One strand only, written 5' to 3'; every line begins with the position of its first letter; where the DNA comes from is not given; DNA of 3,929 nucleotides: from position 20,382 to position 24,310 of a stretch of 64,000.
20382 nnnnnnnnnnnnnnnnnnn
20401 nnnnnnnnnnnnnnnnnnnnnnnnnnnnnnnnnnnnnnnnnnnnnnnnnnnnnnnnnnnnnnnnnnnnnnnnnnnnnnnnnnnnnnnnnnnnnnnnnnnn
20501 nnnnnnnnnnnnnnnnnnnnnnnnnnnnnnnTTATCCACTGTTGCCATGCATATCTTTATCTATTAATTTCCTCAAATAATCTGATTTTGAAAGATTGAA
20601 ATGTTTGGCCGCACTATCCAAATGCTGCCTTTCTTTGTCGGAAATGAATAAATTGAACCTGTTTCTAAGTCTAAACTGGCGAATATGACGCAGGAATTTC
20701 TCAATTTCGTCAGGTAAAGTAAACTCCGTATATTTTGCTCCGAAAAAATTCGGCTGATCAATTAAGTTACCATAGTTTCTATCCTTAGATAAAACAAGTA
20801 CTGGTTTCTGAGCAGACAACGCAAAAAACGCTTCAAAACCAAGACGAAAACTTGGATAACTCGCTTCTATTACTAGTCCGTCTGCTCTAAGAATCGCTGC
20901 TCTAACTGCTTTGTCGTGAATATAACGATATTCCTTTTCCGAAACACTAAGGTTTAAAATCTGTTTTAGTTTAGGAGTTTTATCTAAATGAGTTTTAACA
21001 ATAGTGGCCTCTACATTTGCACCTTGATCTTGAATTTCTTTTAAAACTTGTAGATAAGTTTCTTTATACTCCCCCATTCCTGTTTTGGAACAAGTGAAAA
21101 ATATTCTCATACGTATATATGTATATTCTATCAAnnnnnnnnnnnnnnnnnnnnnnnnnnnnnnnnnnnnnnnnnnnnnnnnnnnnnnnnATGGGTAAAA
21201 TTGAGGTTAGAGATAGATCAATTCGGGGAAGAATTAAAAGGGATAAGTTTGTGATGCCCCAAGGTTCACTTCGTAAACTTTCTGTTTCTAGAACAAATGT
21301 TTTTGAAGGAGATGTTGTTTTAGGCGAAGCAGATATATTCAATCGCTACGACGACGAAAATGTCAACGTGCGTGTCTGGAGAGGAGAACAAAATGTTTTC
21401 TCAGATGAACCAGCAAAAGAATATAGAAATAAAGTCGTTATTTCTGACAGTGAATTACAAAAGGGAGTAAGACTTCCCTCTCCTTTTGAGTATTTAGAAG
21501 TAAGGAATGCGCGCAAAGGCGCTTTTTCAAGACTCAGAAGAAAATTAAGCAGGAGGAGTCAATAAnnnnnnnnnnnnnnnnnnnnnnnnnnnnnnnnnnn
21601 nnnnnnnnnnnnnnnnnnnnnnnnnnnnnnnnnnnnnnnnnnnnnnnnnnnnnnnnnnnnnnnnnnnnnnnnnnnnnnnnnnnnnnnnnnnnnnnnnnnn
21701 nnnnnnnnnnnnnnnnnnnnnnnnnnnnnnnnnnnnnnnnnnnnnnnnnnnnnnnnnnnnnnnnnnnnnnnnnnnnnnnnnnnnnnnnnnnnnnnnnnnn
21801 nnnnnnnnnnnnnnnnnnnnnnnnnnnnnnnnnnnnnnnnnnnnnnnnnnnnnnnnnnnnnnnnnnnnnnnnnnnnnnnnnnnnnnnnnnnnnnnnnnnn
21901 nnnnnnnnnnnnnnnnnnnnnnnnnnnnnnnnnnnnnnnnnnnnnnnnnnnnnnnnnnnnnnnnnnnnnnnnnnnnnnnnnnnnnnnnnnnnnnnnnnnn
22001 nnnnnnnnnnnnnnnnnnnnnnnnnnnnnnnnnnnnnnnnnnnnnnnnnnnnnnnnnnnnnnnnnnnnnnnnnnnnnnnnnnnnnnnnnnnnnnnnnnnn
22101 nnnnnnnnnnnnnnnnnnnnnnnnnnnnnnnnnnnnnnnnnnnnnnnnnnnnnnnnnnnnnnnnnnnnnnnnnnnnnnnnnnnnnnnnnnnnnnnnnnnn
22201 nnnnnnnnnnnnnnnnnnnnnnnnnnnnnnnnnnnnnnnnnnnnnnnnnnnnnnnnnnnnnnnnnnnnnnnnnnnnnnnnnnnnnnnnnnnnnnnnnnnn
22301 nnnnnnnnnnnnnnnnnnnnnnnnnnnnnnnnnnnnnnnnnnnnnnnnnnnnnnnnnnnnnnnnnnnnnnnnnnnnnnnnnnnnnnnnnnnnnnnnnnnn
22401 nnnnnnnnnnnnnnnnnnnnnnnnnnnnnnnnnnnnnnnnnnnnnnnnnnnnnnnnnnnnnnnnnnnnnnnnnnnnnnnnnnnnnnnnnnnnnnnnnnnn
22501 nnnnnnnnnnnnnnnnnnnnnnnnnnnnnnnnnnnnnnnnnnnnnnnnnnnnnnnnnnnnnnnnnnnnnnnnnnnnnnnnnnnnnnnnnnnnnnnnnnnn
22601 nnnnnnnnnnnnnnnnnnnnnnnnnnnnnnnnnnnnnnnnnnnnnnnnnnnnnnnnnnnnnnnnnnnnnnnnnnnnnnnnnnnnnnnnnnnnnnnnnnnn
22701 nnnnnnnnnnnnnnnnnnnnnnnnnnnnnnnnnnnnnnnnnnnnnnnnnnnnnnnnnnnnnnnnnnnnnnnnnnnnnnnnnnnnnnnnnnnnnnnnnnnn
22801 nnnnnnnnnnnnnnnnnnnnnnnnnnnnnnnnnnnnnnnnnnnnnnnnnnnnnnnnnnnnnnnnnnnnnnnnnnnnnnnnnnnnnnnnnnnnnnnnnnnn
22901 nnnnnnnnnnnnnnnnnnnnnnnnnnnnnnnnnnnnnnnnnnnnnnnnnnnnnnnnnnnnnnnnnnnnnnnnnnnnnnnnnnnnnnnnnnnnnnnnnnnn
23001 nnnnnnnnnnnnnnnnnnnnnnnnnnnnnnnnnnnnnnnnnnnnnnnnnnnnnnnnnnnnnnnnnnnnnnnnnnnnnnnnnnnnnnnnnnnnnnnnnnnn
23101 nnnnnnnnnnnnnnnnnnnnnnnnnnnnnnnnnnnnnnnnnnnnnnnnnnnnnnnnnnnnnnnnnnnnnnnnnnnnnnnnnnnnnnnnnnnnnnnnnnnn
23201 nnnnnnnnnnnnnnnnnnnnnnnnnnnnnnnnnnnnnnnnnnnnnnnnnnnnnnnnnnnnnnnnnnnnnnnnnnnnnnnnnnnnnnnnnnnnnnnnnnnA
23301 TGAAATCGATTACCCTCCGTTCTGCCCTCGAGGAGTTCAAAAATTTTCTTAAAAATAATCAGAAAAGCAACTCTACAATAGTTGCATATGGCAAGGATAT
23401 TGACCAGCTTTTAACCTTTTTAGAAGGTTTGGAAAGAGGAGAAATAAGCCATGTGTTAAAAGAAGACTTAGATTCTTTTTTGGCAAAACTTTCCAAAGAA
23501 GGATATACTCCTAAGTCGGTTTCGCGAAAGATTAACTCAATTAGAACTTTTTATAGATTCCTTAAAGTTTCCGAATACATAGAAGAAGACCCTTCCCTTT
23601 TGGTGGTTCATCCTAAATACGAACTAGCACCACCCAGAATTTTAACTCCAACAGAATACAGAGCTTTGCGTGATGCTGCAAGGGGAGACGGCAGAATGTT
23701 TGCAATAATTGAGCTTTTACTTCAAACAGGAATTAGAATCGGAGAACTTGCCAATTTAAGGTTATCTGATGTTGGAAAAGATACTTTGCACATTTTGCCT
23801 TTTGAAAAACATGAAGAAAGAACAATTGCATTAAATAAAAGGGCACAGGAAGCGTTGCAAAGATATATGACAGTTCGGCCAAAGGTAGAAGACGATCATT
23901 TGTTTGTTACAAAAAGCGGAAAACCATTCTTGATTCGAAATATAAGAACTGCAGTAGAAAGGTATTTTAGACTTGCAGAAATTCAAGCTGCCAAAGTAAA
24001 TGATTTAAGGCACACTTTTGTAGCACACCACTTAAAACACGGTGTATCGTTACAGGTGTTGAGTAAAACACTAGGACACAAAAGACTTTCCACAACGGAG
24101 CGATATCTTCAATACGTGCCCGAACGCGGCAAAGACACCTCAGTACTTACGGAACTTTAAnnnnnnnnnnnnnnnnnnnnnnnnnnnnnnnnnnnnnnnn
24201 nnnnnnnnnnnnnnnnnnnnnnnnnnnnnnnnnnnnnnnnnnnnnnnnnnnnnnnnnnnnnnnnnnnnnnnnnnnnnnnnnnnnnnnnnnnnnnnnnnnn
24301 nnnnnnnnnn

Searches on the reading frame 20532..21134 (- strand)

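Call 6: search_protein_families(library=pfam, proteins=[window:20532-21134:-], max_evalue=0.01)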
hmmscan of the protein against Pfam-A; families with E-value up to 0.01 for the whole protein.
window:20532-21134:- (200 aa): 1 family
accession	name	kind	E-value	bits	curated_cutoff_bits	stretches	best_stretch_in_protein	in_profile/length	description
PF21983.2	NikA-like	-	1.2e-05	25.8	27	1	159-190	6-37/72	Mobilization protein NikA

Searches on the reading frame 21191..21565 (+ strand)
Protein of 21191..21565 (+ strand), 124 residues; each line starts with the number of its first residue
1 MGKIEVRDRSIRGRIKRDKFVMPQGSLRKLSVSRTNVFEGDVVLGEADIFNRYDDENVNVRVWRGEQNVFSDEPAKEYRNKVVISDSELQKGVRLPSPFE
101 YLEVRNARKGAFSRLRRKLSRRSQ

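Call 6: search_protein_families(library=pfam, proteins=[window:21191-21565:+], max_evalue=0.01)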
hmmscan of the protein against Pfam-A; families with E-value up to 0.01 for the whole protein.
window:21191-21565:+ (124 aa): 1 family
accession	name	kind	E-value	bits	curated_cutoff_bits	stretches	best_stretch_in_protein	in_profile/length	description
PF15889.10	DUF4738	-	0.0047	17.2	23.9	1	13-84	20-95/146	Domain of unknown function (DUF4738)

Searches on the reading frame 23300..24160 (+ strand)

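Call 6: search_protein_families(library=pfam, proteins=[window:23300-24160:+], max_evalue=0.01)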
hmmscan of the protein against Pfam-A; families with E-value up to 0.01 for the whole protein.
window:23300-24160:+ (286 aa): 4 families
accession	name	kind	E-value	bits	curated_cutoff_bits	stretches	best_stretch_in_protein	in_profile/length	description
PF00589.27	Phage_integrase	-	1.4e-28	100.3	27.1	1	115-271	3-167/172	Phage integrase family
PF02899.23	Phage_int_SAM_1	-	7e-16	58.7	22.3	1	10-89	1-80/83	Phage integrase, N-terminal SAM-like domain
PF13495.12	Phage_int_SAM_4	-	2.1e-08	34.9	27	1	10-89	2-79/85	Phage integrase, N-terminal SAM-like domain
PF13102.12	Phage_int_SAM_5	-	0.00043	21.1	22.3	1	13-98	6-92/98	Phage integrase SAM-like domain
